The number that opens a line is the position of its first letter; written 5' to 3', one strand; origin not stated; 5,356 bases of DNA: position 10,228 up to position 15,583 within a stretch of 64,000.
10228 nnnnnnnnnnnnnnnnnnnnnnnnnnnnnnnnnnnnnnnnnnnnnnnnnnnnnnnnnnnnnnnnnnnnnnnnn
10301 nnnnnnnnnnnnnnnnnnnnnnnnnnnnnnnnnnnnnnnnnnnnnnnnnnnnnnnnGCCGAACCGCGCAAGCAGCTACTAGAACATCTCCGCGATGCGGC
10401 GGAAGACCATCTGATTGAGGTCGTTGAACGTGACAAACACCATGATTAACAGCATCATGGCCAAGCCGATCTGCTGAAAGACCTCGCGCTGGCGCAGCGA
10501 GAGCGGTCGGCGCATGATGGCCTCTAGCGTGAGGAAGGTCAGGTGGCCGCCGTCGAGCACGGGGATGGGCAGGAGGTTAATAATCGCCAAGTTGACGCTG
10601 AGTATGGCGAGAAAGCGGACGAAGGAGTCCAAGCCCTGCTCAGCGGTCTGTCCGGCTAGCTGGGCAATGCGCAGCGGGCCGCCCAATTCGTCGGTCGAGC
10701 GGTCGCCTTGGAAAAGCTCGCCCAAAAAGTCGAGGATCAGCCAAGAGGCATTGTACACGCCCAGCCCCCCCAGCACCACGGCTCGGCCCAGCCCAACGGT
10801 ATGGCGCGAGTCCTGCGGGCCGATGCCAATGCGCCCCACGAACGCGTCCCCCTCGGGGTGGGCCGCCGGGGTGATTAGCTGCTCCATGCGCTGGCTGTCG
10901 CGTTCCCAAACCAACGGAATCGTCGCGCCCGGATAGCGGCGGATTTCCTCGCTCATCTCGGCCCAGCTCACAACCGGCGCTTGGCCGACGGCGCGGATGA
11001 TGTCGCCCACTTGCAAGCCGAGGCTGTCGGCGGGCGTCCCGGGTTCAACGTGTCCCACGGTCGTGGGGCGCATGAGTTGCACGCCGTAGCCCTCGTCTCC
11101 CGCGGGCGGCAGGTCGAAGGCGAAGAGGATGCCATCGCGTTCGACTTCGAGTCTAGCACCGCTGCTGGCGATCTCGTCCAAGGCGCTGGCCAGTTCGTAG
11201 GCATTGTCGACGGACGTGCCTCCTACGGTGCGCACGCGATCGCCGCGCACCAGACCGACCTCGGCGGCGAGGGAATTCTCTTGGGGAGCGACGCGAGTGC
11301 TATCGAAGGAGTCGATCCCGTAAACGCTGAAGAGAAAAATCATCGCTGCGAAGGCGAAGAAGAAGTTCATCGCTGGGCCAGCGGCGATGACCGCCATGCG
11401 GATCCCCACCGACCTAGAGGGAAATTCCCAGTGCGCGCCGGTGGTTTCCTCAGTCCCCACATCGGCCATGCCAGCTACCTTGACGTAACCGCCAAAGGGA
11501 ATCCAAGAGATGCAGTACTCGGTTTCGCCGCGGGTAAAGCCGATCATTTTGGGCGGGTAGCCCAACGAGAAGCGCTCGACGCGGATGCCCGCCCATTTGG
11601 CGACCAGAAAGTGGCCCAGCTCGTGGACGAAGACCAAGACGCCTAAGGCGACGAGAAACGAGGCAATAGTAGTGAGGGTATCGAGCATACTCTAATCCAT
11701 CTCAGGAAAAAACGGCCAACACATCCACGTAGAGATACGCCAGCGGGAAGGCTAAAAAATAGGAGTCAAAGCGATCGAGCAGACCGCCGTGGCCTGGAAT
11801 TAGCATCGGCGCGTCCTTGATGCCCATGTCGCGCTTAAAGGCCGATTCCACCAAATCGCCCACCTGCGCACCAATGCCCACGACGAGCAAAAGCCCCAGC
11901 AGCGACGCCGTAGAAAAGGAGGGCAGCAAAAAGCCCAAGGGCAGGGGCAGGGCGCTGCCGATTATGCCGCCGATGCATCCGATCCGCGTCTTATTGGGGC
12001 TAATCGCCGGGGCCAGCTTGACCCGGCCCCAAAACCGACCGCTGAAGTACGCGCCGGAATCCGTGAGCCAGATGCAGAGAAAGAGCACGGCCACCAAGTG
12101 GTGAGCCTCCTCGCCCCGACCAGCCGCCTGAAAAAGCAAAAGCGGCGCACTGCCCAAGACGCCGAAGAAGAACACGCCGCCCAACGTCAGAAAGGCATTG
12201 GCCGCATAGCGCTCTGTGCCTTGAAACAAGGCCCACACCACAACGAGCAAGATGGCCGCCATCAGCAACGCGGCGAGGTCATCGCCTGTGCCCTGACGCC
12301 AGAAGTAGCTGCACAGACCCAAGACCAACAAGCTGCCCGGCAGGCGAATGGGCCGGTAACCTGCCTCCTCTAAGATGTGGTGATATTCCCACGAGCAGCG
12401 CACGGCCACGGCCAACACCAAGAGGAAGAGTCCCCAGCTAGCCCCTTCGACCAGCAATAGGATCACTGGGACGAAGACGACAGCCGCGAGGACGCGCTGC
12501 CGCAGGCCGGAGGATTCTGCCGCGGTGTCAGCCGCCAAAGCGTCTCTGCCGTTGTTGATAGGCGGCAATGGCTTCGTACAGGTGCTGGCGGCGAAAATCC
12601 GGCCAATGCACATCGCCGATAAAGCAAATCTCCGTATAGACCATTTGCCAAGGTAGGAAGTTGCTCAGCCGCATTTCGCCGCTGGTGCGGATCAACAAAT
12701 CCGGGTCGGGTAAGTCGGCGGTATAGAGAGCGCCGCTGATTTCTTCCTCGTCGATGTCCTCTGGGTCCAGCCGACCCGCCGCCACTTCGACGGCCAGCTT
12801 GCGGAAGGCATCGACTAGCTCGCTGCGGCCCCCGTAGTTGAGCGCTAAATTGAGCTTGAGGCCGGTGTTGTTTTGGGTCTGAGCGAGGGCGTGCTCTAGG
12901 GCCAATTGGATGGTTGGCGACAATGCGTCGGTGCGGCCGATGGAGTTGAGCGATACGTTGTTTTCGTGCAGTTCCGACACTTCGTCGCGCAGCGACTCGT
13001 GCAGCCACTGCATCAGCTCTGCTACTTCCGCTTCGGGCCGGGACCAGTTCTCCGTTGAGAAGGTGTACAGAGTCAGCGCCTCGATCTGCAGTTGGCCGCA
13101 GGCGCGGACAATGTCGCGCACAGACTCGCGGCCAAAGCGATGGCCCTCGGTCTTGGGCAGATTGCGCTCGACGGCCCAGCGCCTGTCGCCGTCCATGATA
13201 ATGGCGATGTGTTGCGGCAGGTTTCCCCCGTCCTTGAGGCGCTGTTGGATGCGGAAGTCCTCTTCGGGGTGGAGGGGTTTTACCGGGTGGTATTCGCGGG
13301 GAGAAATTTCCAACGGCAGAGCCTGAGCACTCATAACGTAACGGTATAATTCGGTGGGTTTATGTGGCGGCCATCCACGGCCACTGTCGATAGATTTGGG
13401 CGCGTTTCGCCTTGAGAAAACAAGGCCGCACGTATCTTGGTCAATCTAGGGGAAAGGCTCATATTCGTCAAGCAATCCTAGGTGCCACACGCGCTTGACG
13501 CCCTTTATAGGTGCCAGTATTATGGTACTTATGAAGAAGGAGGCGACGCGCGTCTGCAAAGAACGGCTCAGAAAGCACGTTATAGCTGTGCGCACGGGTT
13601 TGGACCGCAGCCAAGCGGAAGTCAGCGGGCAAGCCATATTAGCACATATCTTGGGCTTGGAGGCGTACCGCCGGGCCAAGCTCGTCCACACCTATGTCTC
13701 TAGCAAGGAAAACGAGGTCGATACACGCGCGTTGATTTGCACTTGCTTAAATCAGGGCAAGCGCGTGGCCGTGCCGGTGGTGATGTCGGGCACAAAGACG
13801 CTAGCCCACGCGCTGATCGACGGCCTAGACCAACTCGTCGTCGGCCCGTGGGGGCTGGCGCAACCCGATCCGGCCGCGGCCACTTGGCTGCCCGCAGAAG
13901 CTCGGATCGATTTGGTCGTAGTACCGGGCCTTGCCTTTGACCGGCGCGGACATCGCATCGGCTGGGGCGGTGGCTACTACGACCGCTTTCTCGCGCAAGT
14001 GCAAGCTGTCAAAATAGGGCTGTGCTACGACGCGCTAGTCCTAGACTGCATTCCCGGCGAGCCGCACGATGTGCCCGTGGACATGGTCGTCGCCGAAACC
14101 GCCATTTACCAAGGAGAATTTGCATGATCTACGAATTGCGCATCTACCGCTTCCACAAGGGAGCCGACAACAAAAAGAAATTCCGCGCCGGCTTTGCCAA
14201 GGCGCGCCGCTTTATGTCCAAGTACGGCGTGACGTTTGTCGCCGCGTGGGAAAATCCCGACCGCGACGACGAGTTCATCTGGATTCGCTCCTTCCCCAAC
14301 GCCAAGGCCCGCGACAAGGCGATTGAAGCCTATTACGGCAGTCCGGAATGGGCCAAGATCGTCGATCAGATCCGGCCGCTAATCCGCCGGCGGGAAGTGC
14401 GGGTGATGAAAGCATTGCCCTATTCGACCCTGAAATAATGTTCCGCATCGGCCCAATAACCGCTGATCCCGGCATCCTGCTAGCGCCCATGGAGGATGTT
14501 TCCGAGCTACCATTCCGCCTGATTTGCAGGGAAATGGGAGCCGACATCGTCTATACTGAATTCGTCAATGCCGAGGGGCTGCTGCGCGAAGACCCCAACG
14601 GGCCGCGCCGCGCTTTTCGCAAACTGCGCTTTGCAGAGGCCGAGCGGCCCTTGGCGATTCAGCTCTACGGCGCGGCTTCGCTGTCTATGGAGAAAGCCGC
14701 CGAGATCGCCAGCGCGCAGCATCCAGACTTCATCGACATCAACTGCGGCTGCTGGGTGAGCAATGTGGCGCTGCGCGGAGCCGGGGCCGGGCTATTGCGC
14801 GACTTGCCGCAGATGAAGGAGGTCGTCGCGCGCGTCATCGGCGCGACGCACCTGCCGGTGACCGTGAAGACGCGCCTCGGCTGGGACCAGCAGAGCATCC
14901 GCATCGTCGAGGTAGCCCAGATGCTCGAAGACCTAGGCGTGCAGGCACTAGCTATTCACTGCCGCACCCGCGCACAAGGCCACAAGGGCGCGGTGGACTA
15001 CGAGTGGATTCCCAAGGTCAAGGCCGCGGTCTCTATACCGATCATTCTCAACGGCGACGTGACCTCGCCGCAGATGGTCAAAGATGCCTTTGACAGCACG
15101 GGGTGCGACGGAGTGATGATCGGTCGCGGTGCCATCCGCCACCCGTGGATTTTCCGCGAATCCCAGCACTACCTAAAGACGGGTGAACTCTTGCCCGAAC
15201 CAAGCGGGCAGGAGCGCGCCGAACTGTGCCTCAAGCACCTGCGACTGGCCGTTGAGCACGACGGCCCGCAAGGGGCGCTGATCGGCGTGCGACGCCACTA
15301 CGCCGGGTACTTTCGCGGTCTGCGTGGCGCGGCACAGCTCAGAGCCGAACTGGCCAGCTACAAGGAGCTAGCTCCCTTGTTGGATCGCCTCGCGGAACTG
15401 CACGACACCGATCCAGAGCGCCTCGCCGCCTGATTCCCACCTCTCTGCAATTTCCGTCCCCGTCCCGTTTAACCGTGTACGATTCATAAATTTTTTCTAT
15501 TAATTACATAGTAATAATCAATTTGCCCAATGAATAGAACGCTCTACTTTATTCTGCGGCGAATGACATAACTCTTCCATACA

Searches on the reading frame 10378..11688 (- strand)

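Call 45: search_protein_families(library=pfam, proteins=[window:10378-11688:-])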
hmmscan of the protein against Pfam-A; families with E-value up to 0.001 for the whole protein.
window:10378-11688:- (436 aa): 4 families
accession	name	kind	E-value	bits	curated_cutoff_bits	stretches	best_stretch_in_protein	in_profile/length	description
PF02163.28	Peptidase_M50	-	5e-67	225.9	27.2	1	11-414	2-220/221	Peptidase family M50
PF17820.7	PDZ_6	-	5.7e-13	48.8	27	2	212-261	3-52/54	PDZ domain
PF00595.29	PDZ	-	6.8e-10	39.6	23.2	1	197-246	8-64/81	PDZ domain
PF13180.12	PDZ_2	-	8.4e-08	32.8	27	1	210-267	15-73/80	PDZ domain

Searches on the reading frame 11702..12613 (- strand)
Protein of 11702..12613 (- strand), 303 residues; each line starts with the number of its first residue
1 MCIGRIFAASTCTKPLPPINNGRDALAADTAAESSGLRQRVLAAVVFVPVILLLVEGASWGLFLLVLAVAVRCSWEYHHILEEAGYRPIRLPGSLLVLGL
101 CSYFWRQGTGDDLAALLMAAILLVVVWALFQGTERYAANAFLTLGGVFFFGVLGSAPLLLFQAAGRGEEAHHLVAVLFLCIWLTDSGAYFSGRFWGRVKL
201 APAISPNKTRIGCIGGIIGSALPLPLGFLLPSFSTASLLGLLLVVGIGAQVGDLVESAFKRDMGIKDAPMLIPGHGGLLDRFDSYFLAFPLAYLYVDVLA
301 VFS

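Call 45: search_protein_families(library=pfam, proteins=[window:11702-12613:-])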
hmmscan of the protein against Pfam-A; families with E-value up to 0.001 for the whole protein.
window:11702-12613:- (303 aa): 1 family
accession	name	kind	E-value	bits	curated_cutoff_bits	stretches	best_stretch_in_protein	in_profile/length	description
PF01148.25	CTP_transf_1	-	8.4e-54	183.6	24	1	39-298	2-263/264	Cytidylyltransferase family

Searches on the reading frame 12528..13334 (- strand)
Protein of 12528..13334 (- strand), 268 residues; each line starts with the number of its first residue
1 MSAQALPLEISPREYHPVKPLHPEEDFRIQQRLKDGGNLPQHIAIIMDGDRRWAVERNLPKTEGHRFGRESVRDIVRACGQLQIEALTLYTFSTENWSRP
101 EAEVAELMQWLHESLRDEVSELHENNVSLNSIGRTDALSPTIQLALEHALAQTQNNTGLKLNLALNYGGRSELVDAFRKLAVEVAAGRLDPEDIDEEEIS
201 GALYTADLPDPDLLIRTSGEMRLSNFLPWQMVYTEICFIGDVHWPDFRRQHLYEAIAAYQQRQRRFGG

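Call 45: search_protein_families(library=pfam, proteins=[window:12528-13334:-])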
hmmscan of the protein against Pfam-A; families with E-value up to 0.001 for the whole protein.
window:12528-13334:- (268 aa): 1 family
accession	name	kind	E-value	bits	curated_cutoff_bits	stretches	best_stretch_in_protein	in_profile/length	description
PF01255.24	Prenyltransf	-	8.6e-82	274.4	27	1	46-267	1-219/219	Putative undecaprenyl diphosphate synthase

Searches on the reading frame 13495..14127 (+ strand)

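Call 65: search_protein_families(library=pfam, proteins=[window:13495-14127:+])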
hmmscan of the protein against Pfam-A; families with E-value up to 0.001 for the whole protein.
window:13495-14127:+ (210 aa): 1 family
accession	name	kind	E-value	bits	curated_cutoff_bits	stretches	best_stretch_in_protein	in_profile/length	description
PF01812.26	5-FTHF_cyc-lig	-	4.4e-44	151.1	27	1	22-201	1-186/186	5-formyltetrahydrofolate cyclo-ligase family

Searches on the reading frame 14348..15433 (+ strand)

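Call 65: search_protein_families(library=pfam, proteins=[window:14348-15433:+])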
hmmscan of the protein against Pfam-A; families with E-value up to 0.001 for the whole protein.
window:14348-15433:+ (361 aa): 2 families
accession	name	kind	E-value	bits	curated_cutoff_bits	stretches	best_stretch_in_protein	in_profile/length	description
PF01207.24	Dus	-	8.4e-83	278.5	20.4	1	44-342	1-296/311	Dihydrouridine synthase (Dus)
PF00977.27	His_biosynth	-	2.4e-06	27.6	23.6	1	178-260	139-220/228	Histidine biosynthesis protein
